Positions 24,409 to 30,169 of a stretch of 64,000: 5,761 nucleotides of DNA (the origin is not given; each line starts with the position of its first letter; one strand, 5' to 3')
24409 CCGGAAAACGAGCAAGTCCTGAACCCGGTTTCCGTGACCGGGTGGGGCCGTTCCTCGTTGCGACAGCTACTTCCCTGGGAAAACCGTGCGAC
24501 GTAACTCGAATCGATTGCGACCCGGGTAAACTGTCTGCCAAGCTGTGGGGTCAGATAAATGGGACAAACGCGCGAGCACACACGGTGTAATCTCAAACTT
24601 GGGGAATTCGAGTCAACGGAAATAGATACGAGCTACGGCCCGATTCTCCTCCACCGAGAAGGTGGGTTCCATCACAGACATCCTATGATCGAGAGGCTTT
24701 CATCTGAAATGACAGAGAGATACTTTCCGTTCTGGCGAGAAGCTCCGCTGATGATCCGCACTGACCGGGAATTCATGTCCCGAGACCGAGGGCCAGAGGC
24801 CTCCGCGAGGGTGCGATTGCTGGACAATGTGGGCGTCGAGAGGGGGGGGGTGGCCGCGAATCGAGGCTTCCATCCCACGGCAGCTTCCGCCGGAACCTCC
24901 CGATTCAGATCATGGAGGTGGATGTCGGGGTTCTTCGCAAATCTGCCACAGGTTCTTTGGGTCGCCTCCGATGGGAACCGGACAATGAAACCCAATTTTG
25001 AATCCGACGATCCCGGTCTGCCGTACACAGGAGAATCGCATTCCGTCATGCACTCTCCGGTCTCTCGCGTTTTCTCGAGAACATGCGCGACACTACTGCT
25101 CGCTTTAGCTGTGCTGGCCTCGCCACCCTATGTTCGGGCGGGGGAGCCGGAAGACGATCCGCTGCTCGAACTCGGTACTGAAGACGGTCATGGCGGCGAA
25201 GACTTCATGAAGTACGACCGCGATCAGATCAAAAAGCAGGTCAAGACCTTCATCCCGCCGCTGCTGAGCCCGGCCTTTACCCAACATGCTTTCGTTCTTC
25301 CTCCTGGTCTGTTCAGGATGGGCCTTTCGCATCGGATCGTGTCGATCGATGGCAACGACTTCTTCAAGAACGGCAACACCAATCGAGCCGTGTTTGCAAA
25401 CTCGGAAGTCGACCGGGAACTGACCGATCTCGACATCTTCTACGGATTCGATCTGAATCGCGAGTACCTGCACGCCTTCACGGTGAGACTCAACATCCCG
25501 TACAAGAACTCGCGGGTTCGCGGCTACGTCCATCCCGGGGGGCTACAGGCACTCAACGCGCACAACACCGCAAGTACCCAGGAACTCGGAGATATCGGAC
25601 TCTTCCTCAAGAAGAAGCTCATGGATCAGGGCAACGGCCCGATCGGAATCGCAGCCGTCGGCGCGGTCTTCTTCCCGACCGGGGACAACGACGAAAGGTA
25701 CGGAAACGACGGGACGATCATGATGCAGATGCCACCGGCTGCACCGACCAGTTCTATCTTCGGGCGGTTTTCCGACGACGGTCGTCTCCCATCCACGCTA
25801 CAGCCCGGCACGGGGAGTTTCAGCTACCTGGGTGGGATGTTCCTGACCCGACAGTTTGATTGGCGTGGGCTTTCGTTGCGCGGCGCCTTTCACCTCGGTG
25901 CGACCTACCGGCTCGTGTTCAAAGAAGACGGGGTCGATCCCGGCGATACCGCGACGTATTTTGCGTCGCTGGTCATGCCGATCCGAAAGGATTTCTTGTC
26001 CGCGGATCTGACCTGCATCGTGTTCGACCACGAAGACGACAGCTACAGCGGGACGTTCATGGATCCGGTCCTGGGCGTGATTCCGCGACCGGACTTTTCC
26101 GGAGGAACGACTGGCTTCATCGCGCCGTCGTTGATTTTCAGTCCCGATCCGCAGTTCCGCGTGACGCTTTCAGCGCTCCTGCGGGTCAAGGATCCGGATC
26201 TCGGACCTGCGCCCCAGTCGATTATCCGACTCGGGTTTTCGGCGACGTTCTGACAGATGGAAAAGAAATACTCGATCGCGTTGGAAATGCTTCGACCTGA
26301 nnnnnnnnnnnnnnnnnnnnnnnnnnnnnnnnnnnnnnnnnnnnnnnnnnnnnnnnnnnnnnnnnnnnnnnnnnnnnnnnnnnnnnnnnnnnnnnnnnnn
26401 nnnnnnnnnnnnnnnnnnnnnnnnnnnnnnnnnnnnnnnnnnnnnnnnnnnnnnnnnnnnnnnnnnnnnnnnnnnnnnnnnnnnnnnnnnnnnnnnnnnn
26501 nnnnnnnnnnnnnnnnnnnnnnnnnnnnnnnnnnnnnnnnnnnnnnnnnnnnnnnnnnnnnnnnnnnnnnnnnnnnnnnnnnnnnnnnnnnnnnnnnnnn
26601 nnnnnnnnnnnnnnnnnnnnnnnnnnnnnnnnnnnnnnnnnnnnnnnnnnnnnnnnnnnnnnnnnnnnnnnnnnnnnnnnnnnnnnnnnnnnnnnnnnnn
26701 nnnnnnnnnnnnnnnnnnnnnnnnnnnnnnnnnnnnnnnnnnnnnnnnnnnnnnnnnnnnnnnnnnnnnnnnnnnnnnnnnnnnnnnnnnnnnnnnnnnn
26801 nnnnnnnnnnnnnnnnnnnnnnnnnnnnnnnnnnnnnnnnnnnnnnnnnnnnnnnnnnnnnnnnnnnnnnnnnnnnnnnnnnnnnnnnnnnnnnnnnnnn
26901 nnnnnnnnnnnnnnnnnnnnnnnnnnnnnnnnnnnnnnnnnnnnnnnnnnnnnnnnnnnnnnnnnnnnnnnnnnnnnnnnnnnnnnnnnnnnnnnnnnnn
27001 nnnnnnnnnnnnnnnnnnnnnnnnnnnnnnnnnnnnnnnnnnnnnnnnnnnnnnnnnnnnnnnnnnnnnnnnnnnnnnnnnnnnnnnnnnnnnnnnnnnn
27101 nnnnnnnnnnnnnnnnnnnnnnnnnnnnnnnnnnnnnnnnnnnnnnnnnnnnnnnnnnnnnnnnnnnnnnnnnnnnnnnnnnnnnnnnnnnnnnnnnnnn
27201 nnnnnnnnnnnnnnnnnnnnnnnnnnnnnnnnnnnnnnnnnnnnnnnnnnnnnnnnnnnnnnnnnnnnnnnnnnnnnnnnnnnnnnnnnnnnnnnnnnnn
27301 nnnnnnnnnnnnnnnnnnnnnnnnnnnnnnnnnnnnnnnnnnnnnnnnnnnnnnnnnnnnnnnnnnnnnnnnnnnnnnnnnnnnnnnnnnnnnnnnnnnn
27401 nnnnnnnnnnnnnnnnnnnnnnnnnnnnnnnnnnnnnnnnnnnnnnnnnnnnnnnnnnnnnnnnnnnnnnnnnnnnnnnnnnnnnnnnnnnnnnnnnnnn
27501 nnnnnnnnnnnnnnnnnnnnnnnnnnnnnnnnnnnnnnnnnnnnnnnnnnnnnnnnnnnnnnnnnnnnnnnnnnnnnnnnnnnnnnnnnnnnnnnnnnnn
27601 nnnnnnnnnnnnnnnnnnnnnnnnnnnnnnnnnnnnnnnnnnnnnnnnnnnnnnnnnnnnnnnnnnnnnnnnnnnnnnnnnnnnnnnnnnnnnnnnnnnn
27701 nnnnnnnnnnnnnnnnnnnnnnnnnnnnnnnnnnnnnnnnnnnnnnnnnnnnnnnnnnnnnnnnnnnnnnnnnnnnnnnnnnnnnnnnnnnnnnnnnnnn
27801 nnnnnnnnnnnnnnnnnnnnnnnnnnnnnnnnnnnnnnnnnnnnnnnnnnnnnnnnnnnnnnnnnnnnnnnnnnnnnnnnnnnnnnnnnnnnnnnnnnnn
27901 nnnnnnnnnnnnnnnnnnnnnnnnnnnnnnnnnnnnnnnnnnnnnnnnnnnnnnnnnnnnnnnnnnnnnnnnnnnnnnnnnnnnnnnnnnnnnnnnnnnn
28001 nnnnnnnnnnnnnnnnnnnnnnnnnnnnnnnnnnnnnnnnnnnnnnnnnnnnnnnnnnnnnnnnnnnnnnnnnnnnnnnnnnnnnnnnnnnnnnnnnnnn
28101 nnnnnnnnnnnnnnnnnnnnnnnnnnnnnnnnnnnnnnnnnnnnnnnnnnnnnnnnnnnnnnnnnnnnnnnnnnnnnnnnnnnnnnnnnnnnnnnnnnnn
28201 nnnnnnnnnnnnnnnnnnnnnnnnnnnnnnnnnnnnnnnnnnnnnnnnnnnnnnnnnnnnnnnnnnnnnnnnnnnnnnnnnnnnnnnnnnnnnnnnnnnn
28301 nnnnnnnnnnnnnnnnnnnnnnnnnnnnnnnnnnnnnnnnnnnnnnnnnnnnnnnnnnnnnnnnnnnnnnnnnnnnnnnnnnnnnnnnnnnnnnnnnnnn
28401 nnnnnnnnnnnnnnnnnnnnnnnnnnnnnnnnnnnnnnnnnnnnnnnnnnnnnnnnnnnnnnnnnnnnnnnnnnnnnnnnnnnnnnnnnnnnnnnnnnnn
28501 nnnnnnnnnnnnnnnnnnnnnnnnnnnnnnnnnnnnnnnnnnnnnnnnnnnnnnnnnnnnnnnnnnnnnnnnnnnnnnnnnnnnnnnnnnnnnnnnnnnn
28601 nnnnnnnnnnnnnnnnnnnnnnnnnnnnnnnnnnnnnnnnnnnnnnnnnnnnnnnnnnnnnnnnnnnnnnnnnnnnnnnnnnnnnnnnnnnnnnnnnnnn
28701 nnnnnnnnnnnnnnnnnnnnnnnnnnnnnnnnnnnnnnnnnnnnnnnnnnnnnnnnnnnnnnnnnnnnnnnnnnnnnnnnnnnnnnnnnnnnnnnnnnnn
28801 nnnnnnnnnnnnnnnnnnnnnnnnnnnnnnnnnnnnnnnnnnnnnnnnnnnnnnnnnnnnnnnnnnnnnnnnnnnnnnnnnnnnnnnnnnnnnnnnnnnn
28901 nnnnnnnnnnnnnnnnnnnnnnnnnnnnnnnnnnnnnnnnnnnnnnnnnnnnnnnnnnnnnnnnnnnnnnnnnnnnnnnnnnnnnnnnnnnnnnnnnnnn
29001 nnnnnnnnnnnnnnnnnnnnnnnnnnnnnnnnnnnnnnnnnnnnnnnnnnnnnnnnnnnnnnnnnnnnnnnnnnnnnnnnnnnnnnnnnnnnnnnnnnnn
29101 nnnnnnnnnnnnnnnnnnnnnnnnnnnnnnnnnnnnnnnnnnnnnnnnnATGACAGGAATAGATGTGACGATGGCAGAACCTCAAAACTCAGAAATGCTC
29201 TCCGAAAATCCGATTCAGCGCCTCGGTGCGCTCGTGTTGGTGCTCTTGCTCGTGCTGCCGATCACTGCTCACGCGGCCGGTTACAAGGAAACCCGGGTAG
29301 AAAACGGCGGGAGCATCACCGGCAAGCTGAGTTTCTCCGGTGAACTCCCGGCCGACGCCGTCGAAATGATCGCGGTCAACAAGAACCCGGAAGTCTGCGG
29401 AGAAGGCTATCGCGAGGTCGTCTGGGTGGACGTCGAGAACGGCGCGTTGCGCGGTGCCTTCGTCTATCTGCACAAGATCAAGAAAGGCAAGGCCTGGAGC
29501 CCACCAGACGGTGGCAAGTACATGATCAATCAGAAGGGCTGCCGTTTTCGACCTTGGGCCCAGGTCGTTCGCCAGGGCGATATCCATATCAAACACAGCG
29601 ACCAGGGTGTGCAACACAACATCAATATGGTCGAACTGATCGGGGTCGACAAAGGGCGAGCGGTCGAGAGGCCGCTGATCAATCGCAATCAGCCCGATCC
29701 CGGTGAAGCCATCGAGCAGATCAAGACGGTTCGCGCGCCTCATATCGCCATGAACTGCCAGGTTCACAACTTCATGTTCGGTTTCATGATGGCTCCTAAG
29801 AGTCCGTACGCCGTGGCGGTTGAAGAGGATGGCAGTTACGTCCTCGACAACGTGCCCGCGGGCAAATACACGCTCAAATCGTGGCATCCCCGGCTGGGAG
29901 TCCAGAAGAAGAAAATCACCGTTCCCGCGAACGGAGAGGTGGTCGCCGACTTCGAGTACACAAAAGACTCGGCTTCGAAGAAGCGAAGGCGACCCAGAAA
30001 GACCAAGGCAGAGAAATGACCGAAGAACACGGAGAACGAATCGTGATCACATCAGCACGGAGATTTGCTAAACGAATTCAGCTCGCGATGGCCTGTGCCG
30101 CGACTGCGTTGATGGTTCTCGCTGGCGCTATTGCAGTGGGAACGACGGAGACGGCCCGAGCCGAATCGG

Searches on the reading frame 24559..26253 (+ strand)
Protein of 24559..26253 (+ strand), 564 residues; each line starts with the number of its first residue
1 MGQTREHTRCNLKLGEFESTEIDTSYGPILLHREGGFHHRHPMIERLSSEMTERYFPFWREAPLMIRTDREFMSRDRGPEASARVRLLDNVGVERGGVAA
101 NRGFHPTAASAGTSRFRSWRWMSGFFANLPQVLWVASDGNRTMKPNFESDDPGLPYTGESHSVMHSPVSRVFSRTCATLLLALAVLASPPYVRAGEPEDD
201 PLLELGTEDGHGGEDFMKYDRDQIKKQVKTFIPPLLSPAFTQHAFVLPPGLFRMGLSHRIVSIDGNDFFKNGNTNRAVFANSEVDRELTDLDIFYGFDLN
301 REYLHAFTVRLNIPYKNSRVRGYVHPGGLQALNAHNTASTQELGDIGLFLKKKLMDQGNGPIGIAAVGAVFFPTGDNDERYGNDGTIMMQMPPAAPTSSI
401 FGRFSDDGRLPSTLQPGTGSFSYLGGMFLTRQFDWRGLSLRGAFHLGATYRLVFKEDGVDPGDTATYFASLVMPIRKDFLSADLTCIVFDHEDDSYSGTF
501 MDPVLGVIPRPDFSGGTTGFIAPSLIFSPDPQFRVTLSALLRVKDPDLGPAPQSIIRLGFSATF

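Call 3: search_protein_families(library=pfam, proteins=[window:24559-26253:+])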
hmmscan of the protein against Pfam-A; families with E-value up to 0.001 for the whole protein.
window:24559-26253:+ (564 aa): 0 families

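Call 4: search_protein_families(library=ncbifam, proteins=[window:24559-26253:+])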
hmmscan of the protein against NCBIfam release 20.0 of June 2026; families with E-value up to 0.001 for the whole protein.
window:24559-26253:+ (564 aa): 0 families

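Call 56: search_solved_structures(query=window:24559-26253:+, max_evalue=1)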
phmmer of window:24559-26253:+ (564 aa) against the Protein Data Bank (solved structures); distinct sequences matched with E-value up to 1: 0.

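Call 77: search_protein_families(library=pfam, proteins=[window:24559-26253:+], max_evalue=10)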
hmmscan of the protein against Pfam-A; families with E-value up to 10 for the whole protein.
window:24559-26253:+ (564 aa): 0 families

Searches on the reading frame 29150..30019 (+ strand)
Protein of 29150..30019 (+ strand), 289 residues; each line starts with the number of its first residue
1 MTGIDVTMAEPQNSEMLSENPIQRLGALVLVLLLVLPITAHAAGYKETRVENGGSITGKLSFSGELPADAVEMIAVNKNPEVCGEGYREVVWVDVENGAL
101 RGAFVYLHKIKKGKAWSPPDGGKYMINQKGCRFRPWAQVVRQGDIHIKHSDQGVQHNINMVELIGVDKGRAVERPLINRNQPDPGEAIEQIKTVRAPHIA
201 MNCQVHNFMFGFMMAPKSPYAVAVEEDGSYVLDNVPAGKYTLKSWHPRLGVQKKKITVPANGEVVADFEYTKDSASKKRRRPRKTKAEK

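Call 3: search_protein_families(library=pfam, proteins=[window:29150-30019:+])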
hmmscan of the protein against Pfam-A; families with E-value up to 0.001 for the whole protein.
window:29150-30019:+ (289 aa): 3 families
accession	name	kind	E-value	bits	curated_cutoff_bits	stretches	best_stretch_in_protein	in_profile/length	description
PF09430.16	EMC7_beta-sandw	-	6.9e-05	23.5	26.6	1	219-267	20-68/122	ER membrane protein complex subunit 7, beta-sandwich domain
PF14686.12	fn3_3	-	0.00011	22.4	24.4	1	220-262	27-71/75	Polysaccharide lyase family 4, domain II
PF13620.12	CarboxypepD_reg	-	0.00015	22.5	32.3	1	221-269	31-80/82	Carboxypeptidase regulatory-like domain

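Call 4: search_protein_families(library=ncbifam, proteins=[window:29150-30019:+])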
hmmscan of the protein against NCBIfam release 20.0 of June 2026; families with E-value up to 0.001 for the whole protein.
window:29150-30019:+ (289 aa): 0 families

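Call 49: find_homologous_proteins(query=window:29150-30019:+, max_evalue=0.00001)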
Query window:29150-30019:+ (289 aa): 563 proteins with E <= 0.00001 among 2481 candidates; the best 120 are listed.
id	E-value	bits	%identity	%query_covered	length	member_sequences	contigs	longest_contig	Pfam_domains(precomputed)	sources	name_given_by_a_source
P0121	1.1e-188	644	100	98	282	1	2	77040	-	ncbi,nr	ncbi:MAG: carboxypeptidase regulatory-like domain-containing protein [bacterium]|nr:carboxypeptidase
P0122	7.9e-131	454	75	87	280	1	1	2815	PF14686.13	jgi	-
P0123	1.9e-126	439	73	82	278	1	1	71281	PF13620.13,PF09430.17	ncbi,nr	ncbi:MAG: carboxypeptidase regulatory-like domain-containing protein [Planctomycetes bacterium]|nr:c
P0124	1.1e-122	427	69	91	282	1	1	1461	PF13620.13,PF22904.4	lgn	-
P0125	6.1e-120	418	71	85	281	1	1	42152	PF14686.13,PF13620.13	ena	-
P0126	4.7e-118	412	71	84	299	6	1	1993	-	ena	-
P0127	6.3e-114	398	68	85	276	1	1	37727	PF13620.13,PF22904.4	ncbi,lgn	-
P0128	2.0e-105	370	64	85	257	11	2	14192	PF14686.13,PF13620.13,PF09430.17,PF22904.4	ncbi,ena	-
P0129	2.4e-105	370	64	84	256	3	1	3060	PF14686.13,PF13620.13,PF09430.17,PF22904.4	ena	-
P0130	2.5e-104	367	61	85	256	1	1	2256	PF14686.13,PF13620.13,PF09430.17,PF22904.4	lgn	-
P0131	1.2e-103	364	64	81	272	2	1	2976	PF14686.13,PF13620.13,PF09430.17,PF22904.4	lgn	-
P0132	3.5e-103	363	63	81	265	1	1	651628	PF14686.13,PF09430.17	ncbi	-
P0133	4.3e-103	363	62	84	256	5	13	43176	PF14686.13,PF13620.13,PF09430.17,PF22904.4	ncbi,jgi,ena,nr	ncbi:MAG TPA: carboxypeptidase regulatory-like domain-containing protein [Alphaproteobacteria bacter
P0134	2.6e-102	360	61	87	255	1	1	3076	PF13620.13,PF22904.4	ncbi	-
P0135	3.0e-102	360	62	84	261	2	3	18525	PF14686.13,PF13620.13,PF22904.4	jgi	-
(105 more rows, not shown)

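Call 50: search_protein_families(library=pfam, proteins=[window:29150-30019:+], max_evalue=10)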
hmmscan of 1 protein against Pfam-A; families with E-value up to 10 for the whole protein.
window:29150-30019:+ (289 aa): 4 families
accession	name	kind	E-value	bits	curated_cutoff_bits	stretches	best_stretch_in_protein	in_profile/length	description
PF09430.16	EMC7_beta-sandw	-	6.9e-05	23.5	26.6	1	219-267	20-68/122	ER membrane protein complex subunit 7, beta-sandwich domain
PF14686.12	fn3_3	-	0.00011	22.4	24.4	1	220-262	27-71/75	Polysaccharide lyase family 4, domain II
PF13620.12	CarboxypepD_reg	-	0.00015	22.5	32.3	1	221-269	31-80/82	Carboxypeptidase regulatory-like domain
PF13715.12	CarbopepD_reg_2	-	0.004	17.6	32.2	1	225-270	31-74/88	CarboxypepD_reg-like domain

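Call 57: predict_structure(alignment_id=A2)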
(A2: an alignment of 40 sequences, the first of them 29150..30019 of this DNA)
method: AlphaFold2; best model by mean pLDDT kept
length: 289 residues; sequences in the alignment: 40
mean_pLDDT: 87.6   pTM: 0.79
mean pLDDT of the five models: 87.6, 86.6, 86.3, 84.9, 84.1
residues with pLDDT >= 90: 174; 70-90: 73; 50-70: 39; < 50: 3
segments of 3 or more residues with pLDDT < 50: 39-41
pLDDT, mean of each block of 10 residues (from residue 1): 71 65 65 58 82 97 91 88 88 80 95 95 94 93 96 91 91 94 91 94 89 97 95 98 95 97 97 76 74
secondary structure, 60 per line:
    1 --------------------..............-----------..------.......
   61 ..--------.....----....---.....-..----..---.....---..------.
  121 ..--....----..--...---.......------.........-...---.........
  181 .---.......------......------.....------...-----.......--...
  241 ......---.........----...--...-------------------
elements in order: H21-34 E54-62 E71-75 H80-83 E87-91 E104-108 E125-128 E137-139 E143-149 E156-164 E172-181 E185-191 E198-203 E210-214 E221-223 E229-235 E238-246 E250-258 E263-265 E268-270

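Call 98: fold_search(model_id=the predicted structure, library=pdb)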
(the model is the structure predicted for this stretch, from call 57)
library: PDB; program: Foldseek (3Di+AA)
matches with E <= 10: 1261; with E <= 0.001: 27
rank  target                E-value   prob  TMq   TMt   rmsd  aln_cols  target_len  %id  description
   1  2ux6                  7.3e-05  1.00  0.22  0.46   6.2       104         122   15  Pseudoazurin with engineered amicyanin ligand loop, oxidized form, pH 7.5 (released 2007-08-21)
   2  6hbe_C                1.2e-04  1.00  0.26  0.18   4.4       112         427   12  Cu-containing nitrite reductase (NirK) from Thermus scotoductus SA-01 (released 2019-01-23)
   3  6hbe_A                1.3e-04  1.00  0.26  0.18   4.4       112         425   13  Cu-containing nitrite reductase (NirK) from Thermus scotoductus SA-01 (released 2019-01-23)
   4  1id2_A                2.3e-04  1.00  0.26  0.64   3.8        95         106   13  CRYSTAL STRUCTURE OF AMICYANIN FROM PARACOCCUS VERSUTUS (THIOBACILLUS VERSUTUS) (released 2001-04-11)
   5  2idq                  2.7e-04  1.00  0.27  0.67   9.4       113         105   13  Structure of M98A mutant of amicyanin, Cu(II) (released 2007-03-13)
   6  1sf3                  3.0e-04  1.00  0.27  0.67   9.4       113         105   14  Structure of the reduced form of the P94A mutant of amicyanin (released 2004-07-27)
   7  5u7n_D                3.2e-04  1.00  0.23  0.52   4.5        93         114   19  CRYSTAL STRUCTURE OF A CHIMERIC CUA DOMAIN (SUBUNIT II) OF CYTOCHROME BA3 FROM THERMUS THERMOPHILUS WITH THE AMICYANIN (released 2017-11-22)
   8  5u7n_F                3.2e-04  1.00  0.22  0.48   4.8        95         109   18  CRYSTAL STRUCTURE OF A CHIMERIC CUA DOMAIN (SUBUNIT II) OF CYTOCHROME BA3 FROM THERMUS THERMOPHILUS WITH THE AMICYANIN (released 2017-11-22)
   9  2gb2                  3.9e-04  1.00  0.27  0.67   2.9        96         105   14  The P52G mutant of amicyanin in the Cu(II) state. (released 2006-08-01)
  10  1aaj                  4.1e-04  1.00  0.26  0.66   3.1        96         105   16  CRYSTAL STRUCTURE ANALYSIS OF AMICYANIN AND APOAMICYANIN FROM PARACOCCUS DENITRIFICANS AT 2.0 ANGSTROMS AND 1.8 ANGSTROM (released 1993-10-31)
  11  1iuz                  4.1e-04  1.00  0.24  0.63   6.2       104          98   16  PLASTOCYANIN (released 1997-08-20)
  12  5u7n_A                4.1e-04  1.00  0.20  0.44   6.8        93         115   20  CRYSTAL STRUCTURE OF A CHIMERIC CUA DOMAIN (SUBUNIT II) OF CYTOCHROME BA3 FROM THERMUS THERMOPHILUS WITH THE AMICYANIN (released 2017-11-22)
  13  4p5r                  4.6e-04  1.00  0.26  0.66   3.1        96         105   16  Structure of oxidized W45Y mutant of amicyanin (released 2014-04-23)
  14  5x31_A                4.6e-04  1.00  0.24  0.50   4.9       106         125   14  Pseudoazurin from Alcaligenes faecalis (space group P65) (released 2017-04-12)
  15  5u7n_G                4.6e-04  1.00  0.23  0.51   4.5        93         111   17  CRYSTAL STRUCTURE OF A CHIMERIC CUA DOMAIN (SUBUNIT II) OF CYTOCHROME BA3 FROM THERMUS THERMOPHILUS WITH THE AMICYANIN (released 2017-11-22)
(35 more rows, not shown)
